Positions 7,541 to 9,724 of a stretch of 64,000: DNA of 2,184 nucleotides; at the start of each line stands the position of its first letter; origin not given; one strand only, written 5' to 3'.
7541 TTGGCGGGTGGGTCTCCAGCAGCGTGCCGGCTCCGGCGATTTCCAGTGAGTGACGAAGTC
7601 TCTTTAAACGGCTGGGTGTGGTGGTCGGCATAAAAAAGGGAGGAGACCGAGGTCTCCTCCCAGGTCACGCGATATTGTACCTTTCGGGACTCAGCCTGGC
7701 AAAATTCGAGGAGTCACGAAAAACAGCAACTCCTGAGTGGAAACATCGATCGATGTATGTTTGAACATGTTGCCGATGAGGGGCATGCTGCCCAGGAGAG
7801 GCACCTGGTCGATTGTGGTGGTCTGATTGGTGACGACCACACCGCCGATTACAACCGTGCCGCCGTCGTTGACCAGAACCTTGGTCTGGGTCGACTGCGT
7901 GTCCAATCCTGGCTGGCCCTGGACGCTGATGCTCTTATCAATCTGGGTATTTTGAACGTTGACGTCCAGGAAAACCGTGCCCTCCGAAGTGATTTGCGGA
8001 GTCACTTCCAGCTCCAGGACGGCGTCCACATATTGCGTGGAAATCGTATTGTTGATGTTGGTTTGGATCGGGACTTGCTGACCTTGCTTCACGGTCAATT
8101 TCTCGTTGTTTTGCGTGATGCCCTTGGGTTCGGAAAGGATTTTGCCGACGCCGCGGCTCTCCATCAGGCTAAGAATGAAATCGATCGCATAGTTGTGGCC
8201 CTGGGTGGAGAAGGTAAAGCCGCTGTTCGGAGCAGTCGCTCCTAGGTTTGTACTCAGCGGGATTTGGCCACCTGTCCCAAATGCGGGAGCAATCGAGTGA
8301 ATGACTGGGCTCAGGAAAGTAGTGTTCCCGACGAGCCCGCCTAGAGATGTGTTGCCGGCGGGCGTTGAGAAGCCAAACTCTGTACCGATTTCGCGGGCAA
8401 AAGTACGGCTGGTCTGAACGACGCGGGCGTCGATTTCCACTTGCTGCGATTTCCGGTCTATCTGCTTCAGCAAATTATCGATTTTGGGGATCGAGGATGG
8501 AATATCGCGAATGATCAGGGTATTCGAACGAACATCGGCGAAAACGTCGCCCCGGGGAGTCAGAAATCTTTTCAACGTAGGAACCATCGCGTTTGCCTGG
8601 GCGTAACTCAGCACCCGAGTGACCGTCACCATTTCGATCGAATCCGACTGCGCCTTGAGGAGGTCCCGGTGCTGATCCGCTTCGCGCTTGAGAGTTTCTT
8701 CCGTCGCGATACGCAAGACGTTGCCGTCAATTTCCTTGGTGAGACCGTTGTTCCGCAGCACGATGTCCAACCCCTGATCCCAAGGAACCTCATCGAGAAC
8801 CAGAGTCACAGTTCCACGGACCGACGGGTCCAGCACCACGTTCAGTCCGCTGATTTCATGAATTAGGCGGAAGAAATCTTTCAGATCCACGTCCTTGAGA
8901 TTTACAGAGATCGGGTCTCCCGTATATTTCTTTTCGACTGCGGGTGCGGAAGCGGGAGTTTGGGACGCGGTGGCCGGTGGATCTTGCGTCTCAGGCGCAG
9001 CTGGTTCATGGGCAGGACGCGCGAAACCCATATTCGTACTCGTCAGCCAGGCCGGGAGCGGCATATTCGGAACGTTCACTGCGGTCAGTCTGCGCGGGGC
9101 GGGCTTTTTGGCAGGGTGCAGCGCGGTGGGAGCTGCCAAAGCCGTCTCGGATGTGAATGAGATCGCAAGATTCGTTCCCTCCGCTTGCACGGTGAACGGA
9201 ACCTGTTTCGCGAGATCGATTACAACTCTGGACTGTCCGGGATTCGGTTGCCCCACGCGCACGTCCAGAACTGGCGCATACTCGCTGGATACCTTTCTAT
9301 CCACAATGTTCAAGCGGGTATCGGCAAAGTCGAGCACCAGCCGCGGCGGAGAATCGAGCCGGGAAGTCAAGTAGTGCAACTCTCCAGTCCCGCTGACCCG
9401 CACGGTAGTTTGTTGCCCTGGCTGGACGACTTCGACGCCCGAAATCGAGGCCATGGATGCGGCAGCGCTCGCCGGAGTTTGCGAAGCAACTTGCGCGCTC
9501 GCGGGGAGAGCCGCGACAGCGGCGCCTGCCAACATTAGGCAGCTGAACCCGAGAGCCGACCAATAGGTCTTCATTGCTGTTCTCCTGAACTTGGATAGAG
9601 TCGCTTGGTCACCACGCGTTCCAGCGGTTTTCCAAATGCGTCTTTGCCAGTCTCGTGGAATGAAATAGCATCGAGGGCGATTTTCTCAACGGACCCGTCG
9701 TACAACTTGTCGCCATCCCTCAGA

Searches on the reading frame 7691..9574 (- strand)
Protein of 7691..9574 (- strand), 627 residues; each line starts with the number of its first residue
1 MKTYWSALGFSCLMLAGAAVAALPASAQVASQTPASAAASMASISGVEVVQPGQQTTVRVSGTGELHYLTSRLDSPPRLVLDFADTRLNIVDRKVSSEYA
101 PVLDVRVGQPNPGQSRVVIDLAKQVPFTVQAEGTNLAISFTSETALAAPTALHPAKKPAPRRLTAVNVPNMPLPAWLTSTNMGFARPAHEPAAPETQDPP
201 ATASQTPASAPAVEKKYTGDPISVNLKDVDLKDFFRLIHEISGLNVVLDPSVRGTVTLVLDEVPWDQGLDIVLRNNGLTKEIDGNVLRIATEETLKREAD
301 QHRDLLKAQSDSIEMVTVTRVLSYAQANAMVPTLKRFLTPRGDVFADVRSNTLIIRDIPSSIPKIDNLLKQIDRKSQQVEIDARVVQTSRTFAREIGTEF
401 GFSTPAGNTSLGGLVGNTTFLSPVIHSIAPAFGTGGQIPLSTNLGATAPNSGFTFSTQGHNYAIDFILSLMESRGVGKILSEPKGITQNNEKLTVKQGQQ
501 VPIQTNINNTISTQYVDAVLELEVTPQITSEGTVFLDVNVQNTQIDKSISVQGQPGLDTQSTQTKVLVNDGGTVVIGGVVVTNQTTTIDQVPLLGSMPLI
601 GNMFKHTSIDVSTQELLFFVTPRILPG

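Call 33: find_encoding_contigs(protein=window:7691-9574:-, flank=10000, max_places=4)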
Protein window:7691-9574:- (627 aa): 1 contig read that carries it; 1 place shown.
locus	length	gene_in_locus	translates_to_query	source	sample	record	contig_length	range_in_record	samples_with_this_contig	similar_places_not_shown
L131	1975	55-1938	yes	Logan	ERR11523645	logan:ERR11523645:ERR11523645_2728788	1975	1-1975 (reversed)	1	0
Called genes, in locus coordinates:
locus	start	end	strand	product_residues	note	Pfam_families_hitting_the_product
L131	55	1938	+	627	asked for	PF11741:AMIN, PF21305:type_II_gspD_N0 (weak), PF07660:STN, PF03958:Secretin_N, PF00263:Secretin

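Call 42: list_cluster_members(proteins=[window:7691-9574:-, window:4533-5882:-, window:6549-7631:-, window:10276-10911:-, window:27262-28521:+, window:36412-38115:-, window:42112-43302:+, window:53048-54493:+, window:46723-47565:-, window:60773-61432:+])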
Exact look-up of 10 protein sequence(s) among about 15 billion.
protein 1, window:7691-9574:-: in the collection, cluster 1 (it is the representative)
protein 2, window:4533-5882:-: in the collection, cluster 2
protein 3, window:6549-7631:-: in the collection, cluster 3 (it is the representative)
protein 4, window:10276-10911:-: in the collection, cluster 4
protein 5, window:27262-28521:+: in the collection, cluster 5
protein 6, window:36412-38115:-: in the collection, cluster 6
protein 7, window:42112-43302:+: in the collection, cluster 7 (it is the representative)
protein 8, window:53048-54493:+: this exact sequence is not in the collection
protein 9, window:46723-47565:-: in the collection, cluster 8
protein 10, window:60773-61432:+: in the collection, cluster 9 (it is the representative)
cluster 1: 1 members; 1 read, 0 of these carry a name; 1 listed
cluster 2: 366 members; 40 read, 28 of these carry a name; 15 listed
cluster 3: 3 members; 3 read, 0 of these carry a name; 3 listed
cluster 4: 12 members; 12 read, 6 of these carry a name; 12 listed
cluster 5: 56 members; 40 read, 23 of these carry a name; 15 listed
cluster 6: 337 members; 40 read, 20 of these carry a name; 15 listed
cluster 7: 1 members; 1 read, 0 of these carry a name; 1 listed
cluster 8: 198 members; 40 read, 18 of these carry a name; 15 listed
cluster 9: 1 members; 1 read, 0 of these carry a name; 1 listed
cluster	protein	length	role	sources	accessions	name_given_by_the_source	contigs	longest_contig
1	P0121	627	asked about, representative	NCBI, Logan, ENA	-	-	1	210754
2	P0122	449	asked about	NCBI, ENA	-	-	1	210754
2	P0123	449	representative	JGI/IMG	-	acetyl-CoA carboxylase biotin carboxylase subunit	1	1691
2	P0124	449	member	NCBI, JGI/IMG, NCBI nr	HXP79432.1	MAG TPA: acetyl-CoA carboxylase biotin carboxylase subunit [Verrucomicrobiae bacterium] | acetyl-CoA carboxylase biotin carboxylase subunit [Verrucomicrobiae bacterium]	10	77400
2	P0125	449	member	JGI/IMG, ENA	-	acetyl-CoA carboxylase biotin carboxylase subunit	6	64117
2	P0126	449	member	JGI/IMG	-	acetyl-CoA carboxylase biotin carboxylase subunit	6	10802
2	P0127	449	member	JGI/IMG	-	acetyl-CoA carboxylase biotin carboxylase subunit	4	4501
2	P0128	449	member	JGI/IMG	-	acetyl-CoA carboxylase biotin carboxylase subunit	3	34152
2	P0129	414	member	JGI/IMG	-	acetyl-CoA carboxylase, biotin carboxylase subunit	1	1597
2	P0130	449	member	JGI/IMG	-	acetyl-CoA carboxylase, biotin carboxylase subunit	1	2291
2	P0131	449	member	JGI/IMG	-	acetyl-CoA carboxylase, biotin carboxylase subunit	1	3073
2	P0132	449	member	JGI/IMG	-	acetyl-CoA carboxylase biotin carboxylase subunit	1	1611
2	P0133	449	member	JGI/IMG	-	acetyl-CoA carboxylase biotin carboxylase subunit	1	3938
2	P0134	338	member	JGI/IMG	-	acetyl-CoA carboxylase biotin carboxylase subunit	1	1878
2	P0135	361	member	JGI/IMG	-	acetyl-CoA carboxylase biotin carboxylase subunit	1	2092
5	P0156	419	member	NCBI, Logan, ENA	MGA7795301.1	MAG: amidohydrolase family protein [Candidatus Acidiferrales bacterium]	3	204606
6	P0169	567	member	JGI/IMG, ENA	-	virginiamycin B lyase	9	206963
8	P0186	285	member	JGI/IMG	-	predicted TIM-barrel fold metal-dependent hydrolase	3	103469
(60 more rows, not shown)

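Call 43: find_encoding_contigs(protein=P0169, flank=10000, max_places=6)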
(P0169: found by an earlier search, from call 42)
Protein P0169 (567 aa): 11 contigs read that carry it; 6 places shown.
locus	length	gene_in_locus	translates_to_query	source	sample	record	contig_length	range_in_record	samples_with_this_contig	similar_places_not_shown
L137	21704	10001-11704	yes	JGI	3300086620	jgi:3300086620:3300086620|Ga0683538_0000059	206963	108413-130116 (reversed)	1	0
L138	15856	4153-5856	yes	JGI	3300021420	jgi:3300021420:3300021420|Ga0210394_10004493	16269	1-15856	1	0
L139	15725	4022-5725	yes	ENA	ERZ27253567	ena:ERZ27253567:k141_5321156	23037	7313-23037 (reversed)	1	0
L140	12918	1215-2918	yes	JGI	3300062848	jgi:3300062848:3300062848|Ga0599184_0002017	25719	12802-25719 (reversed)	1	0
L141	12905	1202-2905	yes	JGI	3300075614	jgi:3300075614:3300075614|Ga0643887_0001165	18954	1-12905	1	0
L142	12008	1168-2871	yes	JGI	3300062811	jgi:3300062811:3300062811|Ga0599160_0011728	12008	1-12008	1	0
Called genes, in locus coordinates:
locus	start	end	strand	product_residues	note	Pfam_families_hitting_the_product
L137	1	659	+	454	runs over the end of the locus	-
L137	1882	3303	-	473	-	PF04326:SLFN_AlbA_2, PF13749:HATPase_c_4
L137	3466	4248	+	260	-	PF03400:DDE_Tnp_IS1 (faint)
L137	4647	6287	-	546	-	PF02129:Peptidase_S15, PF08530:PepX_C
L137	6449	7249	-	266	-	PF00970:FAD_binding_6 (weak), PF00175:NAD_binding_1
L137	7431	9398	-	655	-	-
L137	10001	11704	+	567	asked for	PF13620:CarboxypepD_reg, PF08450:SGL (faint), PF24684:Vgb_lyase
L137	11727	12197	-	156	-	-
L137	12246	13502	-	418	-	PF07969:Amidohydro_3 (faint), PF01979:Amidohydro_1 (weak)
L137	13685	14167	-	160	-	PF01042:Ribonuc_L-PSP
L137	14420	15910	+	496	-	PF20695:UbiD_N, PF01977:UbiD, PF20696:UbiD_C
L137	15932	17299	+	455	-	PF00083:Sugar_tr, PF06779:MFS_4, PF07690:MFS_1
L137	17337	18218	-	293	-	PF00903:Glyoxalase, PF13669:Glyoxalase_4 (faint), PF18029:Glyoxalase_6 (faint), PF00903:Glyoxalase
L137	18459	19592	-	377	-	PF13474:SnoaL_3 (faint), PF14534:DUF4440 (weak)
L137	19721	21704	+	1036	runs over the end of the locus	PF13620:CarboxypepD_reg, PF13715:CarbopepD_reg_2 (weak), PF16405:DUF5013 (weak), PF25183:OMP_b-brl_4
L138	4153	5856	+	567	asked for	PF13620:CarboxypepD_reg, PF08450:SGL (faint), PF24684:Vgb_lyase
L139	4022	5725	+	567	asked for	PF13620:CarboxypepD_reg, PF08450:SGL (faint), PF24684:Vgb_lyase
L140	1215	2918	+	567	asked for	PF13620:CarboxypepD_reg, PF08450:SGL (faint), PF24684:Vgb_lyase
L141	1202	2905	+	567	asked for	PF13620:CarboxypepD_reg, PF08450:SGL (faint), PF24684:Vgb_lyase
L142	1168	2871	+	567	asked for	PF13620:CarboxypepD_reg, PF08450:SGL (faint), PF24684:Vgb_lyase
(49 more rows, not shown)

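Call 47: find_encoding_contigs(protein=P0156, flank=10000, max_places=3)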
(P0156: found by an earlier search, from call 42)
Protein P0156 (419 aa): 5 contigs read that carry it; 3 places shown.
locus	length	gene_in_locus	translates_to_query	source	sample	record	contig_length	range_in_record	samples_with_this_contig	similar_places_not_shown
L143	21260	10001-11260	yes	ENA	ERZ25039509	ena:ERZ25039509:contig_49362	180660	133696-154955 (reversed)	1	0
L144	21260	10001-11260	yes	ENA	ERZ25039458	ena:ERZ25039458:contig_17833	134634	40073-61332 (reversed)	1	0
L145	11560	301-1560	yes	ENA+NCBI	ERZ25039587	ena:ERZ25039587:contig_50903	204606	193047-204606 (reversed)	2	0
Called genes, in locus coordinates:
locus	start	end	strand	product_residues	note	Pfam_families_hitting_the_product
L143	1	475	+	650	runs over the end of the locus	PF05935:Arylsulfotrans, PF14269:Arylsulfotran_2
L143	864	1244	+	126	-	PF19649:DUF6152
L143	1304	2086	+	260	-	-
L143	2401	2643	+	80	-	PF02604:PhdYeFM_antitox (weak)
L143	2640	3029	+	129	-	PF01850:PIN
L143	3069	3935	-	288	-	PF00106:adh_short, PF08659:KR, PF13561:adh_short_C2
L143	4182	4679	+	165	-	-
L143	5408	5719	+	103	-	-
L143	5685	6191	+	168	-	PF00190:Cupin_1 (weak), PF07883:Cupin_2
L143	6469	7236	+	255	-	PF06044:DpnI, PF17726:DpnI_C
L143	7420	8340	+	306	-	PF13474:SnoaL_3 (faint), PF14534:DUF4440 (weak)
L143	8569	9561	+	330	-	PF05598:DUF772, PF01609:DDE_Tnp_1 (weak), PF13751:DDE_Tnp_1_6 (weak)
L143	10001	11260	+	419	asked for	PF01979:Amidohydro_1, PF07969:Amidohydro_3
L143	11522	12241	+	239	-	PF00903:Glyoxalase, PF13669:Glyoxalase_4 (faint), PF18029:Glyoxalase_6 (faint), PF00903:Glyoxalase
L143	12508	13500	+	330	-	PF05598:DUF772, PF01609:DDE_Tnp_1, PF13751:DDE_Tnp_1_6 (weak)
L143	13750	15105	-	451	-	PF08309:LVIVD (faint)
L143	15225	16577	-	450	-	PF00083:Sugar_tr, PF07690:MFS_1, PF06779:MFS_4, PF07690:MFS_1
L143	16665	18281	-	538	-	PF20695:UbiD_N, PF01977:UbiD, PF20696:UbiD_C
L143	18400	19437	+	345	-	PF08450:SGL (faint), PF17170:DUF5128, PF01436:NHL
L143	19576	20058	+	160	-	PF01042:Ribonuc_L-PSP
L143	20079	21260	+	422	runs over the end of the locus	PF07969:Amidohydro_3 (weak), PF01026:TatD_DNase (weak), PF01979:Amidohydro_1 (weak)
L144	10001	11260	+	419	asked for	PF01979:Amidohydro_1, PF07969:Amidohydro_3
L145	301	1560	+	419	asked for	PF01979:Amidohydro_1, PF07969:Amidohydro_3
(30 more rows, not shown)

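Call 48: find_encoding_contigs(protein=P0186, flank=10000, max_places=3)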
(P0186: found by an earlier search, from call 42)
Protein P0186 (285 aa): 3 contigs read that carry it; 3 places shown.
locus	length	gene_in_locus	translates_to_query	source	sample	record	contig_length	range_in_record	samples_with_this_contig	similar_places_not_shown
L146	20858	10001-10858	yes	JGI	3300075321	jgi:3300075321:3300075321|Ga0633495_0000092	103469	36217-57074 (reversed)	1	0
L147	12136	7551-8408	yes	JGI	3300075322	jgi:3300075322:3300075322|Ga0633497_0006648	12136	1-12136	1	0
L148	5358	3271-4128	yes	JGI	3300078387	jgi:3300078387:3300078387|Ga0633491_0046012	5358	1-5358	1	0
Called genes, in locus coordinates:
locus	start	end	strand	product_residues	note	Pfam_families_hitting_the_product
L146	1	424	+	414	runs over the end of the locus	PF00109:ketoacyl-synt, PF02801:Ketoacyl-synt_C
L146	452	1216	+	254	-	PF01012:ETF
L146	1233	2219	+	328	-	PF01012:ETF, PF00766:ETF_alpha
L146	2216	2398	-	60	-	-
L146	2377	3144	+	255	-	PF01547:SBP_bac_1, PF13531:SBP_bac_11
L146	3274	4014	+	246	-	PF01346:FKBP_N, PF00254:FKBP_C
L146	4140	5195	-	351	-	PF10546:P63C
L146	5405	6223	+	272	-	PF03400:DDE_Tnp_IS1 (faint)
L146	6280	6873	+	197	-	PF13274:SocA_Panacea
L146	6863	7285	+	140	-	-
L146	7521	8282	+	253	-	PF00106:adh_short, PF01370:Epimerase (faint), PF08659:KR, PF13561:adh_short_C2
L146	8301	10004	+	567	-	PF00501:AMP-binding, PF13193:AMP-binding_C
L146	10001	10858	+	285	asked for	PF04909:Amidohydro_2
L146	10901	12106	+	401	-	PF00108:Thiolase_N, PF02803:Thiolase_C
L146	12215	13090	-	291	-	PF13370:Fer4_13, PF00753:Lactamase_B (faint)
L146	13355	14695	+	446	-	PF03447:NAD_binding_3, PF00742:Homoserine_dh, PF01842:ACT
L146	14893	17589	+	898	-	PF05231:MASE1, PF00989:PAS, PF08448:PAS_4, PF13426:PAS_9, PF00989:PAS, PF13188:PAS_8, PF13426:PAS_9, PF00990:GGDEF, +4 more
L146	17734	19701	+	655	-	PF00664:ABC_membrane, PF00005:ABC_tran, PF02463:SMC_N (faint)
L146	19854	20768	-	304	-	PF00126:HTH_1, PF03466:LysR_substrate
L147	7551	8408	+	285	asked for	PF04909:Amidohydro_2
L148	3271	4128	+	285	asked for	PF04909:Amidohydro_2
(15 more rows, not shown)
